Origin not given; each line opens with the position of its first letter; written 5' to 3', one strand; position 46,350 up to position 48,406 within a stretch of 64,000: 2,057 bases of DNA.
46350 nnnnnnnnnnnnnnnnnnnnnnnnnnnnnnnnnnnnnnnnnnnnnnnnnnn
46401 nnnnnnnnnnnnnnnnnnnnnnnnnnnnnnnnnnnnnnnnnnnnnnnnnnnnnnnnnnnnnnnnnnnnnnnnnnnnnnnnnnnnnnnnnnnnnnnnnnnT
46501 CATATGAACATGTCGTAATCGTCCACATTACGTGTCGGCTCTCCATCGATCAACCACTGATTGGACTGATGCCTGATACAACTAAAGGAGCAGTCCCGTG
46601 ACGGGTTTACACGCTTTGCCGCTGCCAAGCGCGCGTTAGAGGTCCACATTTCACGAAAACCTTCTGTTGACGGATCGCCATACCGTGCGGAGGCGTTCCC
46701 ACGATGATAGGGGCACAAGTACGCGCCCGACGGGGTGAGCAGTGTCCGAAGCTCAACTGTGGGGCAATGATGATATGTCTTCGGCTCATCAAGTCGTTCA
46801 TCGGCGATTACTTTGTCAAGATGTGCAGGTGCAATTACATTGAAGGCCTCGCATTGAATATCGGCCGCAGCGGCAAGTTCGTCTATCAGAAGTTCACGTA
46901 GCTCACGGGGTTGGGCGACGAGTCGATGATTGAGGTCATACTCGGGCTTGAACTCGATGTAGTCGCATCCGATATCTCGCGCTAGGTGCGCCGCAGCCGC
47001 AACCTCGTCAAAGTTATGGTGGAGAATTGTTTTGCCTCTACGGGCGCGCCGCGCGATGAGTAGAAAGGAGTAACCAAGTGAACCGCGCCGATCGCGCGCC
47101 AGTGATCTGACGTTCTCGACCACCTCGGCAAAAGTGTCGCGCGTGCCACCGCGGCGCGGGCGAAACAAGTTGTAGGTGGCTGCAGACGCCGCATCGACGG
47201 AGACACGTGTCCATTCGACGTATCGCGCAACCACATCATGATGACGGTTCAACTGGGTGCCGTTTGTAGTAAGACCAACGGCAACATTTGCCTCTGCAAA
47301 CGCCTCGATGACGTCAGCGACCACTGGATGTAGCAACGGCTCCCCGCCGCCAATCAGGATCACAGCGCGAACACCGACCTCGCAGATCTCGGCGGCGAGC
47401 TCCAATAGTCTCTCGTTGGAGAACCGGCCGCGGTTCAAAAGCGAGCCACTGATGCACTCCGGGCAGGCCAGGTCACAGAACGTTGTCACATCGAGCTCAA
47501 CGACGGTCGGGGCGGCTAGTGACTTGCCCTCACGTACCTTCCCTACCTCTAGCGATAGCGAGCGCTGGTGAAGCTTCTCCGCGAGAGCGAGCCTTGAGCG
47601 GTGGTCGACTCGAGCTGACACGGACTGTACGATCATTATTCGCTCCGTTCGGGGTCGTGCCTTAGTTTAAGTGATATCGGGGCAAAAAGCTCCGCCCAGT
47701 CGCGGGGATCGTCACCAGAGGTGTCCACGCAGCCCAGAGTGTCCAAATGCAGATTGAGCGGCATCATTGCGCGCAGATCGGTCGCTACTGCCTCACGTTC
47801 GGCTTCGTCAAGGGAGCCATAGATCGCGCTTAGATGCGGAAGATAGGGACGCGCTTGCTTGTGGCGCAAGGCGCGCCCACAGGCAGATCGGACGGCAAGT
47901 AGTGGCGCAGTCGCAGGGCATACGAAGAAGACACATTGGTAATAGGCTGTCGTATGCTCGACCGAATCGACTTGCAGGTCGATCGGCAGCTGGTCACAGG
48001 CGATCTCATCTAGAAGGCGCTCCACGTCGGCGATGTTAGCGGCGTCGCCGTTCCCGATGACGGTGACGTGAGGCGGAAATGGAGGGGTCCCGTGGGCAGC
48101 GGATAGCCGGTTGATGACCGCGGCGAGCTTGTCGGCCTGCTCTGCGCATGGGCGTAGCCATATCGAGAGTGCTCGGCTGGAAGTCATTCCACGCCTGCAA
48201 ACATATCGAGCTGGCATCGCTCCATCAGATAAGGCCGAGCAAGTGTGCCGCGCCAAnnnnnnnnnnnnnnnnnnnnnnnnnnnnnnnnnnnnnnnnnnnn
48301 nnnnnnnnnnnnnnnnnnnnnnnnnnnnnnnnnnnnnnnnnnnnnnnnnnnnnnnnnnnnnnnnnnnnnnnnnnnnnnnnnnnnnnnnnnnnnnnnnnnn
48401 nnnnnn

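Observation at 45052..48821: Five-gene nucleotide/sugar-modification operon: Dcd-like(TM), 2H phosphoesterase, radical SAM/SPASM, cupin, GHMP kinase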

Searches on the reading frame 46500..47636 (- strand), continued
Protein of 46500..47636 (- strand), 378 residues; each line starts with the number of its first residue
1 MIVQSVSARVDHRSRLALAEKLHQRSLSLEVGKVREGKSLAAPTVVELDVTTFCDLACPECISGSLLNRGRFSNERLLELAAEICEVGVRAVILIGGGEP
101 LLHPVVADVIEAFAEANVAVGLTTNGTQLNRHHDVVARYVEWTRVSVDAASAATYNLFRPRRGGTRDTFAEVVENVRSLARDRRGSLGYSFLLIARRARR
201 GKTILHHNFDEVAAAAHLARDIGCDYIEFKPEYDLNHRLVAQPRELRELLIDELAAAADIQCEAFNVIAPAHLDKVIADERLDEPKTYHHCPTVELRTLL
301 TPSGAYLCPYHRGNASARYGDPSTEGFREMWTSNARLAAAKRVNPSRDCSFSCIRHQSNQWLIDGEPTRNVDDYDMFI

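Call 50: search_protein_families(library=pfam, proteins=[L091:3184-4548:+, L091:4687-5691:+, L091:5714-6328:+, L091:6416-7048:+, L091:7055-7987:+, L091:9094-9960:+, L091:9947-10837:+, L091:10881-11462:+, L091:11716-12618:+, L091:13061-14125:+], max_evalue=0.001)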
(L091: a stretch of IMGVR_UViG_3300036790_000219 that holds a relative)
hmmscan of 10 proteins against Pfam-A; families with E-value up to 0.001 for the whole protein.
L091:3184-4548:+ (454 aa): 1 family
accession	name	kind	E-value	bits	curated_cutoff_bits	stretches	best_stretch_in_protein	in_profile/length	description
PF05731.17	TROVE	-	6.2e-12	45.9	23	1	196-279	273-360/442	TROVE domain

L091:4687-5691:+ (334 aa): 1 family
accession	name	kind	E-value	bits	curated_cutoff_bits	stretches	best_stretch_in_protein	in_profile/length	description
PF08275.17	DNAG_N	-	0.00016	22.2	26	1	163-201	69-107/128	DNA primase catalytic core, N-terminal domain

L091:5714-6328:+ (204 aa): 0 families

L091:6416-7048:+ (210 aa): 0 families

L091:7055-7987:+ (310 aa): 0 families

L091:9094-9960:+ (288 aa): 2 families
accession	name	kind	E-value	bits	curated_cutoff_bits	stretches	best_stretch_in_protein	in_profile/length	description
PF01266.30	DAO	-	2.1e-14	54.3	27.9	2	119-284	171-351/353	FAD dependent oxidoreductase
PF13450.12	NAD_binding_8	-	0.00072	20.2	21.9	0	22-47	1-26/68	NAD(P)-binding Rossmann-like domain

L091:9947-10837:+ (296 aa): 1 family
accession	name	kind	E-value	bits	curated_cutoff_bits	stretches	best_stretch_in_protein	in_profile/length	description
PF18724.6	ADDT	-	3.6e-14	53.5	26.2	1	41-256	24-231/232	Amino acid:DNA transferase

L091:10881-11462:+ (193 aa): 1 family
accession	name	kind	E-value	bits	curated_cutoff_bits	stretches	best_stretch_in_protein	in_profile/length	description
PF18748.7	HMUDK_HMUD1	-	9.6e-08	32.2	27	1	41-164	39-169/196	5-hmdU DNA kinase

L091:11716-12618:+ (300 aa): 1 family
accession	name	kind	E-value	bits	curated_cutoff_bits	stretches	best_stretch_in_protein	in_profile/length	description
PF18723.6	HMUDK_hel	-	2.6e-37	129.2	25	1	7-284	7-276/281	5-hmdU DNA kinase, helical domain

L091:13061-14125:+ (354 aa): 1 family
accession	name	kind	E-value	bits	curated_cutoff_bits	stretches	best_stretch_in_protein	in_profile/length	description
PF00303.24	Thymidylat_synt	-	4.6e-24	85.4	24.3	1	17-253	7-219/266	Thymidylate synthase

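Call 51: search_dna_similar(query=window:46500-47636:-, collection=phages, mode=protein, max_rows=30, max_evalue=0.00001)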
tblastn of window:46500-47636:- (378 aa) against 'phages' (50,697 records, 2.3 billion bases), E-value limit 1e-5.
Records with a match: 4; places in all: 4; records where one place covers at least 80% of the query: 3.
Best place of each record, by identity: <60% 4.
By first word of the organism name: uncultured 2; Caudoviricetes 1; Synechococcus 1.
By host as written in the record: - 3; Synechococcus sp. MIT S9220 1.
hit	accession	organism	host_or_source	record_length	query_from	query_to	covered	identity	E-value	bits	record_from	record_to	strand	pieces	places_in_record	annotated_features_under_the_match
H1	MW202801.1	Caudoviricetes sp.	Manatee Spring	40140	43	362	85%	22.6%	4e-13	77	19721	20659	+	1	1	putative fe/-s oxidoreductase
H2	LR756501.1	uncultured phage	metagenomic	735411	40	359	85%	21.4%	1e-16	88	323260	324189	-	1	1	record has no annotation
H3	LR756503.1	uncultured phage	metagenomic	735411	40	359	85%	21.4%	1e-16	88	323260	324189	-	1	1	record has no annotation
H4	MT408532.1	Synechococcus phage SynMITS9220M01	Synechococcus sp. MIT S9220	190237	3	147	38%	23.6%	7e-7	57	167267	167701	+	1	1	hypothetical protein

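Call 57: search_solved_structures(query=L091:7055-7987:+, max_evalue=10)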
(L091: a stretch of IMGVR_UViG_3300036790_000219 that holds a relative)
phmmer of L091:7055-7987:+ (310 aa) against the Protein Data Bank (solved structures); distinct sequences matched with E-value up to 10: 0.

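Call 58: search_protein_families(library=ncbifam, proteins=[L003:9080-10207:-, L003:10204-10698:-, L003:10740-11930:-, L003:12235-13998:+, L036:9149-10150:+, L089:6535-7857:-, L089:5071-6528:+, L087:9081-9992:+, L091:7055-7987:+, L025:2695-4185:+], max_evalue=0.001)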
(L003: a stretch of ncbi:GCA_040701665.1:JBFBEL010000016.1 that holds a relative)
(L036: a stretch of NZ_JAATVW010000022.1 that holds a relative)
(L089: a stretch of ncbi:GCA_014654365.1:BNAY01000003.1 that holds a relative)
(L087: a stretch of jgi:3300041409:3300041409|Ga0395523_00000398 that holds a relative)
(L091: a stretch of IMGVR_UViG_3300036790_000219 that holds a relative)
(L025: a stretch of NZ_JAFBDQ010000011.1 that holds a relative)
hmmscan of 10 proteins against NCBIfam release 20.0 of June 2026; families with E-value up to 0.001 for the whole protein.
L003:9080-10207:- (375 aa): 8 families
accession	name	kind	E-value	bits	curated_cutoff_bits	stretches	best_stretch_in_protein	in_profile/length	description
TIGR00549.1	mevalon_kin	equivalog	3.6e-21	75.9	163.05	1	119-319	81-274/276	mevalonate kinase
NF001816.0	PRK00555.1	equivalog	7.8e-14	51.4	509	2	256-358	258-361/363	galactokinase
NF003472.0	PRK05101.1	equivalog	1.3e-11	44.1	499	2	255-340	275-362/382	galactokinase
NF003006.0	PRK03817.1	equivalog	2.2e-09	36.8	443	0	96-188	64-156/352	galactokinase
TIGR00131.1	gal_kin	equivalog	6.7e-09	35.1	226.65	0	121-196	113-190/388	galactokinase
NF003036.0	PRK03926.1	equivalog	5.5e-08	32.2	403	1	121-337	78-282/302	mevalonate kinase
NF003705.0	PRK05322.1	equivalog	4.3e-07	29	385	0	256-335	282-362/388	galactokinase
NF049969.1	GlMnHpPKinHddA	equivalog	0.00023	20.7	600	0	122-317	101-299/338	D-glycero-D-manno-heptose 7-phosphate kinase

L003:10204-10698:- (164 aa): 4 families
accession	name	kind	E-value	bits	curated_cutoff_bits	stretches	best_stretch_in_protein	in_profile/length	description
NF041652.1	Nud_hyd_Dein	equivalog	3.8e-06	27.2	200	1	26-78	26-76/152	Nudix hydrolase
NF006530.0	PRK08999.1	equivalog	7e-06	25.3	245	1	29-136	13-111/315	Nudix family hydrolase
NF006961.0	PRK09438.1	equivalog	6.7e-05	22.4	103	1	27-80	13-67/151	dihydroneopterin triphosphate diphosphatase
NF001937.0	PRK00714.1-4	equivalog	8.7e-05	22.2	139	1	24-77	10-63/161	RNA pyrophosphohydrolase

L003:10740-11930:- (396 aa): 40 families (the best 25 are shown)
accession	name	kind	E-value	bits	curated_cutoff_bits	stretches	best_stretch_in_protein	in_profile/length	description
TIGR01179.1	galE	equivalog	9.6e-35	120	262.3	1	69-381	1-325/332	UDP-glucose 4-epimerase GalE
TIGR01181.1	dTDP_gluc_dehyt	equivalog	2.4e-33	115.6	365.1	1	69-382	1-312/321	dTDP-glucose 4,6-dehydratase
TIGR02197.1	heptose_epim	equivalog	2.8e-29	102.3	274.6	1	70-383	1-315/316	ADP-glyceromanno-heptose 6-epimerase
TIGR03466.1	HpnA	hypoth_equivalog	1e-25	90.4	367.65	1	70-315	3-229/327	hopanoid-associated sugar epimerase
TIGR04180.1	EDH_00030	hypoth_equivalog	1.2e-24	87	475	1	70-330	1-253/297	NAD-dependent 4,6-dehydratase LegB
TIGR01214.1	rmlD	equivalog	2.8e-20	72.6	224.05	1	69-251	1-154/285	dTDP-4-dehydrorhamnose reductase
NF007956.0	PRK10675.1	subfamily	3.3e-20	72.5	394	1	69-387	2-335/338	UDP-glucose 4-epimerase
NF042422.1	oxyalk_red_OleD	equivalog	2.3e-19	70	580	1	69-301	2-214/329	2-alkyl-3-oxoalkanoate reductase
NF008360.0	PRK11150.1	equivalog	9.4e-18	64.5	452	1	70-383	2-308/310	ADP-glyceromanno-heptose 6-epimerase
NF007582.0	PRK10217.1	equivalog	1.6e-17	63.6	698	1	69-329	3-266/355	dTDP-glucose 4,6-dehydratase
NF042423.1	oxyalk_red_Shew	equivalog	3e-15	56.1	580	1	68-227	9-155/331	2-alkyl-3-oxoalkanoate reductase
NF011728.1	PRK15181.1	equivalog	5.5e-15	55.2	760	1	65-329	13-278/348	Vi polysaccharide biosynthesis UDP-N-acetylglucosaminuronic acid C-4 epimerase TviC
TIGR03589.1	PseB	equivalog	5.8e-14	51.8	407.75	1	67-188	4-125/324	UDP-N-acetylglucosamine 4,6-dehydratase (inverting)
NF007490.0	PRK10084.1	subfamily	8.1e-14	51.4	649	1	69-382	2-335/361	dTDP-glucose 4,6-dehydratase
TIGR04130.1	FnlA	equivalog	1e-13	50.9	730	1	70-192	7-129/337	UDP-N-acetylglucosamine 4,6-dehydratase/5-epimerase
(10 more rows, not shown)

L003:12235-13998:+ (587 aa): 0 families

L036:9149-10150:+ (333 aa): 1 family
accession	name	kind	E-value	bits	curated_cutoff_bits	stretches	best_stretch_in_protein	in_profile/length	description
NF001908.0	PRK00668.1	equivalog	0.0002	21.1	155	0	57-196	6-135/141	nucleoside-diphosphate kinase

L089:6535-7857:- (440 aa): 0 families

L089:5071-6528:+ (485 aa): 1 family
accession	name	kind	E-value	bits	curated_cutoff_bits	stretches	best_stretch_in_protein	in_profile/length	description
NF011457.0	PRK14875.1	equivalog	0.00013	21.1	307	0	6-99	135-219/372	acetoin dehydrogenase dihydrolipoyllysine-residue acetyltransferase subunit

L087:9081-9992:+ (303 aa): 20 families
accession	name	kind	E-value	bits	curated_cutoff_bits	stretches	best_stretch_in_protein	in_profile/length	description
TIGR04382.1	myo_inos_iolC_N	equivalog_domain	6.5e-32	111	300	1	32-269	32-271/309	5-dehydro-2-deoxygluconokinase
NF006957.1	PRK09434.1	equivalog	8.1e-23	81.4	450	1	32-298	25-292/302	fructokinase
TIGR02152.1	D_ribokin_bact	equivalog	1e-21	77.5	299.65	1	32-298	33-286/298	ribokinase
NF008353.0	PRK11142.1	equivalog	4e-18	65.9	341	1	33-272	38-267/307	ribokinase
NF049991.1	TagKinase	equivalog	3.2e-15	55.7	420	1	29-297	36-300/321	tagatose kinase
NF041320.1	pfkB_Halo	equivalog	3.4e-14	53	400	1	187-301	171-285/302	1-phosphofructokinase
TIGR03168.1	1-PFK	subfamily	5e-13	48.6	216.4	1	187-290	176-283/305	hexose kinase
NF040938.1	KDG_KDGal_kin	equivalog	1.2e-12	47.6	400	1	35-289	31-280/305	bifunctional 2-dehydro-3-deoxygluconokinase/2-dehydro-3-deoxygalactonokinase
NF007321.0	PRK09813.1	equivalog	2.4e-12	46.9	247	1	32-94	22-83/261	fructoselysine 6-kinase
TIGR03828.1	pfkB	equivalog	2e-11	43.5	292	1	32-292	33-281/305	1-phosphofructokinase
NF041332.1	KDG_KDGal_kin_Halo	equivalog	1.1e-09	38.2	440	1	34-291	33-290/320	bifunctional 2-dehydro-3-deoxygluconokinase/2-dehydro-3-deoxygalactonokinase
TIGR02198.1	rfaE_dom_I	equivalog_domain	5.1e-09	35.7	345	1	35-264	48-272/315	D-glycero-beta-D-manno-heptose-7-phosphate kinase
NF053626.1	RibKinHalex1628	equivalog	1e-08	35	330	1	33-268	37-250/293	ATP-dependent ribose-1-phosphate kinase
NF007632.0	PRK10294.1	equivalog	1.4e-08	34.4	353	1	204-265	202-263/310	6-phosphofructokinase II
NF047869.1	myo_kin_aldol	exception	2.7e-08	32.6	600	1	30-269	35-293/586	bifunctional 5-dehydro-2-deoxygluconokinase/5-dehydro-2-deoxyphosphogluconate aldolase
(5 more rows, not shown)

L091:7055-7987:+ (310 aa): 0 families

L025:2695-4185:+ (496 aa): 45 families (the best 25 are shown)
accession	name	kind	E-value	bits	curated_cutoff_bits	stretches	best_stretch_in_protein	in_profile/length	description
NF007352.0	PRK09847.1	equivalog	1.3e-159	531.9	850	1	6-494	10-494/495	aldehyde dehydrogenase PuuC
TIGR01804.1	BADH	equivalog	1.9e-132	442.1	668.6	1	19-487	1-467/467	betaine-aldehyde dehydrogenase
NF009725.0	PRK13252.1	equivalog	3.1e-125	418.4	593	1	15-491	6-479/488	betaine-aldehyde dehydrogenase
TIGR02299.1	HpaE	equivalog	1.9e-124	416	638.35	1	18-491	3-476/488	5-carboxymethyl-2-hydroxymuconate semialdehyde dehydrogenase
NF045735.1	PaDhStyDPseudo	equivalog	8.5e-121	403.9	850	1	15-488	2-478/483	phenylacetaldehyde dehydrogenase StyD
NF010000.0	PRK13473.1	subfamily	3.7e-120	401.8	615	1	16-488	3-469/475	aminobutyraldehyde dehydrogenase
NF045736.1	PaDhStyDRhodo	equivalog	5.2e-119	397.9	800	1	17-477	4-463/479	phenylacetaldehyde dehydrogenase StyD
NF050026.1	AcaldDHExaC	equivalog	9.9e-115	384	900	1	9-488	9-490/503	acetaldehyde dehydrogenase ExaC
TIGR01780.1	SSADH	subfamily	1.7e-107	360.1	646.35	1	38-487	4-448/448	succinate-semialdehyde dehydrogenase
NF042993.1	AlphKGSA_gudD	equivalog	9.6e-104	347.8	770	1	17-490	5-479/481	alpha-ketoglutaric semialdehyde dehydrogenase GucD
TIGR03216.1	OH_muco_semi_DH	equivalog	3.6e-102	342.4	693.25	1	17-489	2-477/481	2-hydroxymuconic semialdehyde dehydrogenase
NF040648.1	lactal_redase_Meth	equivalog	9.4e-101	338.1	650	1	20-490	3-461/463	lactaldehyde dehydrogenase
NF052305.1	DioxValDhHalo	equivalog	3.4e-99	332.9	750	1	16-488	5-478/483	2,5-dioxovalerate dehydrogenase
NF006916.0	PRK09407.1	equivalog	3e-96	323.1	521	1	29-488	32-489/526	succinic semialdehyde dehydrogenase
NF008415.0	PRK11241.1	equivalog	1.5e-90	304.2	828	1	14-487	9-476/482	NADP-dependent succinate-semialdehyde dehydrogenase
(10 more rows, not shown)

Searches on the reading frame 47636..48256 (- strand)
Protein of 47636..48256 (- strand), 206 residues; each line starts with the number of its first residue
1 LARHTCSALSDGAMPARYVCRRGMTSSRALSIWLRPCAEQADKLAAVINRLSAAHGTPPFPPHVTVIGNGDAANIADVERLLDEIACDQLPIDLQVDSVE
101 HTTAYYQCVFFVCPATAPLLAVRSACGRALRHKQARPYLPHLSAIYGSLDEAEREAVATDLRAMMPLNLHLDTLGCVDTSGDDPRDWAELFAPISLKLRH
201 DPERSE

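Call 3: search_protein_families(library=pfam, proteins=[window:47636-48256:-], max_evalue=0.1)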
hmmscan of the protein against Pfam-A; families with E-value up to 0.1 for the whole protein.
window:47636-48256:- (206 aa): 3 families
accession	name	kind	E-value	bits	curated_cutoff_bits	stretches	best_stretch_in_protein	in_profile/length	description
PF13563.12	2_5_RNA_ligase2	-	8.7e-12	45.8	27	1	43-182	4-151/152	2'-5' RNA ligase superfamily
PF07823.17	CPDase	-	2.3e-08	34.4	21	1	29-158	2-151/199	Cyclic phosphodiesterase-like protein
PF02834.22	LigT_PEase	-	0.00017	22.1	23.3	1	37-99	7-74/87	LigT like Phosphoesterase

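Call 4: search_protein_families(library=ncbifam, proteins=[window:47636-48256:-], max_evalue=0.1)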
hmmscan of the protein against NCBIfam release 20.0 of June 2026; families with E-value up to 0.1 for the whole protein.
window:47636-48256:- (206 aa): 0 families

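Call 6: search_protein_families(library=padloc, proteins=[window:47636-48256:-], max_evalue=0.1)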
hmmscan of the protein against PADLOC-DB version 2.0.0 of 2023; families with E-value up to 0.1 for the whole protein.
window:47636-48256:- (206 aa): 0 families

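Call 7: search_protein_families(library=phrogs, proteins=[window:47636-48256:-], max_evalue=0.01)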
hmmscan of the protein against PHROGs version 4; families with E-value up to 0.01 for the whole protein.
window:47636-48256:- (206 aa): 0 families
